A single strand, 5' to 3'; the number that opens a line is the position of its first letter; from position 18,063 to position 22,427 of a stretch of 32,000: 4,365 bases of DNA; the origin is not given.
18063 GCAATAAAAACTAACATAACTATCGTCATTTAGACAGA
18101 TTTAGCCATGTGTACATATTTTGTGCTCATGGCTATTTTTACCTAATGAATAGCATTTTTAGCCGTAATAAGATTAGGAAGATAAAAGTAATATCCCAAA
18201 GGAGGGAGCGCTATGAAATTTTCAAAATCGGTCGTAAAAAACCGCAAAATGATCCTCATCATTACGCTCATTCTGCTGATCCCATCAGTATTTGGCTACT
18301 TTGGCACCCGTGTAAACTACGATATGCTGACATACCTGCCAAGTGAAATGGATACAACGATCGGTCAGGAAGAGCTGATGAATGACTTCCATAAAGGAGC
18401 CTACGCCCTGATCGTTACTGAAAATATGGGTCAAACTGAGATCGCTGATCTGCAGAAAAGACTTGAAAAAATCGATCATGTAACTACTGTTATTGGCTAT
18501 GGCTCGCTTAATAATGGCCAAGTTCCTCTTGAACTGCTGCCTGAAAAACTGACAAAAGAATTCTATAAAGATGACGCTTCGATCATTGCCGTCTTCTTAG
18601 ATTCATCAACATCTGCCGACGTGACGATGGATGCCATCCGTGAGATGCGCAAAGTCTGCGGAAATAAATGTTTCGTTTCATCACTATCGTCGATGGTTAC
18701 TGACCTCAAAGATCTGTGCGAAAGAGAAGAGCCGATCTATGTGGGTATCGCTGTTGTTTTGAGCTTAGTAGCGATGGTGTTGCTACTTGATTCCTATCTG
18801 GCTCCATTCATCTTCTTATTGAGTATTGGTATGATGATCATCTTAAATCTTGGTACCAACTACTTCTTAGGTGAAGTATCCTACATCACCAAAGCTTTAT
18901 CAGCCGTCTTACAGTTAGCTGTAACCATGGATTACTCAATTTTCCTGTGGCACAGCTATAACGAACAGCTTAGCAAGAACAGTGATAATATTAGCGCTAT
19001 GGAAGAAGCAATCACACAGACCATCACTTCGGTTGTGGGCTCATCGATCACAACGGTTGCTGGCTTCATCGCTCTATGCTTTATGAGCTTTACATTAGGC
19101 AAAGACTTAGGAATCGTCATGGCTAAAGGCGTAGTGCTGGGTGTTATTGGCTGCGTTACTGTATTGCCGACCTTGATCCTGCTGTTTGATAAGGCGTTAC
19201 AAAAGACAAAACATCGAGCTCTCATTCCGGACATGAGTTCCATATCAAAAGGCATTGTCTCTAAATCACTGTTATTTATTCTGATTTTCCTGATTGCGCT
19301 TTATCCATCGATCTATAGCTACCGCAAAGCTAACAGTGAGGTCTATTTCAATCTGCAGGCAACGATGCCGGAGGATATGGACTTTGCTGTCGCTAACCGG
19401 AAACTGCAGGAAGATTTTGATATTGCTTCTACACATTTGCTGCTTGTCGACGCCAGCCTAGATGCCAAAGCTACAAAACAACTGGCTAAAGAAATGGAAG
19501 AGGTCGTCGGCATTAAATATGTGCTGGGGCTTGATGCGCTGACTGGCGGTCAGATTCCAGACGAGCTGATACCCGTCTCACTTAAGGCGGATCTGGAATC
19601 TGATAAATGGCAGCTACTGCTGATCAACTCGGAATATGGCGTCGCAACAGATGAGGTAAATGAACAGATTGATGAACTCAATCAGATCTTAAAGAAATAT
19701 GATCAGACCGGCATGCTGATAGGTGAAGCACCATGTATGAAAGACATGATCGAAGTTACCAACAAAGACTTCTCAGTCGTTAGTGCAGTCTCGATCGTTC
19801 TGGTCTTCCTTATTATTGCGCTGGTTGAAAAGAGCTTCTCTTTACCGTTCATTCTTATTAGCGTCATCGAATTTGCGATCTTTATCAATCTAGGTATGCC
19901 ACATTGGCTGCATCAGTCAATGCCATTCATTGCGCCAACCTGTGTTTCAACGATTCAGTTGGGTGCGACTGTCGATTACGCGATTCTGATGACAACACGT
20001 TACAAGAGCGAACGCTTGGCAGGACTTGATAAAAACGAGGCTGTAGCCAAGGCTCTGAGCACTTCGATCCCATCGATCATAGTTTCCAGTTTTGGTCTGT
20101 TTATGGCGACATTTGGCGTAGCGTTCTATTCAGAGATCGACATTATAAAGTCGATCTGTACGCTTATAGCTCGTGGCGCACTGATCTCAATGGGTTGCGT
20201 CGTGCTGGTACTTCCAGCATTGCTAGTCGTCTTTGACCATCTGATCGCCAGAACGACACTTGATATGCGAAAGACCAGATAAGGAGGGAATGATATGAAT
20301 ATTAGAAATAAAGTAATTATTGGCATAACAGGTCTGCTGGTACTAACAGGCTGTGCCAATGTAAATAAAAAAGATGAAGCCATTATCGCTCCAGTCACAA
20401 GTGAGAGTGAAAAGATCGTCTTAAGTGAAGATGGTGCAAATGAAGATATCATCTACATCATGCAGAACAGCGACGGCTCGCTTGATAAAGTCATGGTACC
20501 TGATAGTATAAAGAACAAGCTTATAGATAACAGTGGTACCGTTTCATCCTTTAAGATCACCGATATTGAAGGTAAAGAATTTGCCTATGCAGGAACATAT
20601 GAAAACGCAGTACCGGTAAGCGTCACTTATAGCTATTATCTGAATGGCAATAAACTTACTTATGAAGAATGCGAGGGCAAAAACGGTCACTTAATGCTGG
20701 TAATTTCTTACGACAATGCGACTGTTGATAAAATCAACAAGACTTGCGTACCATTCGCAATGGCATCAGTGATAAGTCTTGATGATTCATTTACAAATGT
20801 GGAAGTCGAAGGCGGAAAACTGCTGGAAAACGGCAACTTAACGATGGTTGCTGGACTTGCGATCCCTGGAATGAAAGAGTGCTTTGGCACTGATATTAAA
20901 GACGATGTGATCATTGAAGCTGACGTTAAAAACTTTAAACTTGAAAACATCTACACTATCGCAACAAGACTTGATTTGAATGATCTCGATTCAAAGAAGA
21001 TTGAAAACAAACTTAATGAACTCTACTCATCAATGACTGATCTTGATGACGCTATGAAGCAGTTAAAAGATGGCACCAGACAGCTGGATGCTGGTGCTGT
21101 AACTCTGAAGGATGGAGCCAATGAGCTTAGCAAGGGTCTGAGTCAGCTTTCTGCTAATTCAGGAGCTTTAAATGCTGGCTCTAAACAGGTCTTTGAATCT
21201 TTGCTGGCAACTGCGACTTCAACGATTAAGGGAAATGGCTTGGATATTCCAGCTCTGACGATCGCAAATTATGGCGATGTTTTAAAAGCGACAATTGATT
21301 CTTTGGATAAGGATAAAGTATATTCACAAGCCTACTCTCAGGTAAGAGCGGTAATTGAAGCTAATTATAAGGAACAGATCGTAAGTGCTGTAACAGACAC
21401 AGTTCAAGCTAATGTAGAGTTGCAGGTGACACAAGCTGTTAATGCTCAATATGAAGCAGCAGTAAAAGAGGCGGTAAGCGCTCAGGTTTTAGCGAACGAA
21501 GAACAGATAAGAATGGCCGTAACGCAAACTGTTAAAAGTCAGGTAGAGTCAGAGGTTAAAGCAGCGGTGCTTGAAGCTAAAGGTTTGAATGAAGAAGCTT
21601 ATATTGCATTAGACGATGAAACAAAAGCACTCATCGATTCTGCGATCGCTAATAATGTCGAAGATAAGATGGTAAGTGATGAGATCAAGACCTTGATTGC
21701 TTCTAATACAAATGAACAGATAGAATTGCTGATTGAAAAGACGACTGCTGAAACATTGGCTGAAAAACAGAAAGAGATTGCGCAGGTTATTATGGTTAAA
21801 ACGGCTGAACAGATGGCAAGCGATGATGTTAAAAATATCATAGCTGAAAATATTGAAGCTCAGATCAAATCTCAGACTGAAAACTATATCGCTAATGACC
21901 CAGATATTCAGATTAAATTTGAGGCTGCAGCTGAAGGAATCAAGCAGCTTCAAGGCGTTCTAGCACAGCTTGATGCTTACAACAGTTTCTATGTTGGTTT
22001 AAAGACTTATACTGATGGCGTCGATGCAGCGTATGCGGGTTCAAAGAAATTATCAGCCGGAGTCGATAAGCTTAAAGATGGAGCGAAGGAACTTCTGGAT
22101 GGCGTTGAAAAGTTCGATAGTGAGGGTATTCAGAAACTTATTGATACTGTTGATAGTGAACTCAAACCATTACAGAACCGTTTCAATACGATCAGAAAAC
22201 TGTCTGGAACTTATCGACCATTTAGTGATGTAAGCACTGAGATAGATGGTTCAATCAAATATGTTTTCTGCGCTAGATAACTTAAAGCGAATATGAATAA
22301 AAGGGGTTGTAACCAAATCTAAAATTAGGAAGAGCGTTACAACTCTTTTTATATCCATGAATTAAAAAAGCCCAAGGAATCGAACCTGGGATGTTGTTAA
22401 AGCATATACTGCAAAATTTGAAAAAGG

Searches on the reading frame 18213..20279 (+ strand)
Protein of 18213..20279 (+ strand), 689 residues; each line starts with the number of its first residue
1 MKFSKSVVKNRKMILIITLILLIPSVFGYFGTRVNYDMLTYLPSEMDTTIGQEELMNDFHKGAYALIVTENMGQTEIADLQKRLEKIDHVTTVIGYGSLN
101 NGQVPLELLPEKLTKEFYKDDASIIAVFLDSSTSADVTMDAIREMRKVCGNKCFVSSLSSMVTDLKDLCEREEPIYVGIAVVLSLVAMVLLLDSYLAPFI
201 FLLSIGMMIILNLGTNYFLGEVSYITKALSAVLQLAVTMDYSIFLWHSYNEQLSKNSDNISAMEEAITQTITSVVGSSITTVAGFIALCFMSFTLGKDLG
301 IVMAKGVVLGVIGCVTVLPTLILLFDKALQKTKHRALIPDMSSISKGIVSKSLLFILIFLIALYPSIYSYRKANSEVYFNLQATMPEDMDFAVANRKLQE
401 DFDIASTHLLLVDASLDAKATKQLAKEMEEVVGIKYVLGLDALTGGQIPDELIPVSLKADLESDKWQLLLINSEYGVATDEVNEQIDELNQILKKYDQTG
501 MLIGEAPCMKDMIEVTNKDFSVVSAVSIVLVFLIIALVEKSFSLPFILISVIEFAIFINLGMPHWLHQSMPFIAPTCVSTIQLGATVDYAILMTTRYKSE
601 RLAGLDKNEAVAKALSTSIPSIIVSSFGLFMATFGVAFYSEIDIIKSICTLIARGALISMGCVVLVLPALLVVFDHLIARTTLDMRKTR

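Call 9: search_protein_families(library=pfam, proteins=[window:18213-20279:+], max_evalue=0.00001)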
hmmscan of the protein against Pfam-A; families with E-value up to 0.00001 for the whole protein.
window:18213-20279:+ (689 aa): 1 family
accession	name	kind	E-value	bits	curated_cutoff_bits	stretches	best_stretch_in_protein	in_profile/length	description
PF03176.21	MMPL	-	2.5e-50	171.7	20.5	2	467-674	88-302/333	MMPL family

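Call 54: search_protein_families(library=pfam, proteins=[window:18213-20279:+], max_evalue=0.1)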
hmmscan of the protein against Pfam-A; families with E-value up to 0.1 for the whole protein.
window:18213-20279:+ (689 aa): 3 families
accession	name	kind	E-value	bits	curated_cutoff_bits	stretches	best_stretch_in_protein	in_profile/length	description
PF03176.21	MMPL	-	2.5e-50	171.7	20.5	2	467-674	88-302/333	MMPL family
PF00873.25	ACR_tran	-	0.001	17.3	28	1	514-674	858-1020/1021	AcrB/AcrD/AcrF family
PF02355.23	SecD_SecF_C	-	0.0066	16.3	20.5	1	252-324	111-185/189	Protein export membrane protein SecD/SecF, C-terminal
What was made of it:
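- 18213..22280 (+): Cargo: MMPL-family transporter (18213-20282) and a 661-aa protein of unknown function (20295-22280). This is the GC-richer stretch. MMPL 2.5e-50 (calls 9, 54).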

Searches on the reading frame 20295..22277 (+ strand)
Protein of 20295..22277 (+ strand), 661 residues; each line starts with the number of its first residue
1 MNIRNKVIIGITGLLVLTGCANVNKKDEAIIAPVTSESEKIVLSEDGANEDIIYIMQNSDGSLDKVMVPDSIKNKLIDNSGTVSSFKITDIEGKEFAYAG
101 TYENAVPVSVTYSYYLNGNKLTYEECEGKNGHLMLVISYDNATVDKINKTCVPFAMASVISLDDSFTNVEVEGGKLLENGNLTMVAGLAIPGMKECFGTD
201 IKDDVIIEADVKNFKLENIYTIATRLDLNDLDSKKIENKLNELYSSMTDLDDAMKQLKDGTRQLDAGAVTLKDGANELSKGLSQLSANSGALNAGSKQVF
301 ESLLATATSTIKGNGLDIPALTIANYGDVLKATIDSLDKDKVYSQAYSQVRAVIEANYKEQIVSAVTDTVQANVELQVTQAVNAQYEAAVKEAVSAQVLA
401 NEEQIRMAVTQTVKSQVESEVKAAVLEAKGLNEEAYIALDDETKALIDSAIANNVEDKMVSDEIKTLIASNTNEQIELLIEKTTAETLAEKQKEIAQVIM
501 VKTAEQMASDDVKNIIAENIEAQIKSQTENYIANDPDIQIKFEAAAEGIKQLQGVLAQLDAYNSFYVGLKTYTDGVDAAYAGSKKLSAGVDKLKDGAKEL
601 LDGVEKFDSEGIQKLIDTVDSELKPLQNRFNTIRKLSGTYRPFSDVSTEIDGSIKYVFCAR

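Call 9: search_protein_families(library=pfam, proteins=[window:20295-22277:+], max_evalue=0.00001)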
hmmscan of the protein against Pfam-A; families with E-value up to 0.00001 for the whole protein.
window:20295-22277:+ (661 aa): 0 families

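Call 54: search_protein_families(library=pfam, proteins=[window:20295-22277:+], max_evalue=0.1)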
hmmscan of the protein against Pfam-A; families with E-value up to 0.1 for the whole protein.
window:20295-22277:+ (661 aa): 2 families
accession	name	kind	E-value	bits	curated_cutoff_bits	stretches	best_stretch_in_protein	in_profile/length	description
PF11887.13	Mce4_CUP1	-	0.0066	16.5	32.6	1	236-315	59-138/222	Cholesterol uptake porter CUP1 of Mce4, putative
PF15346.11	ARGLU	-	0.03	14.6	27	0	439-519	8-88/149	Arginine and glutamate-rich 1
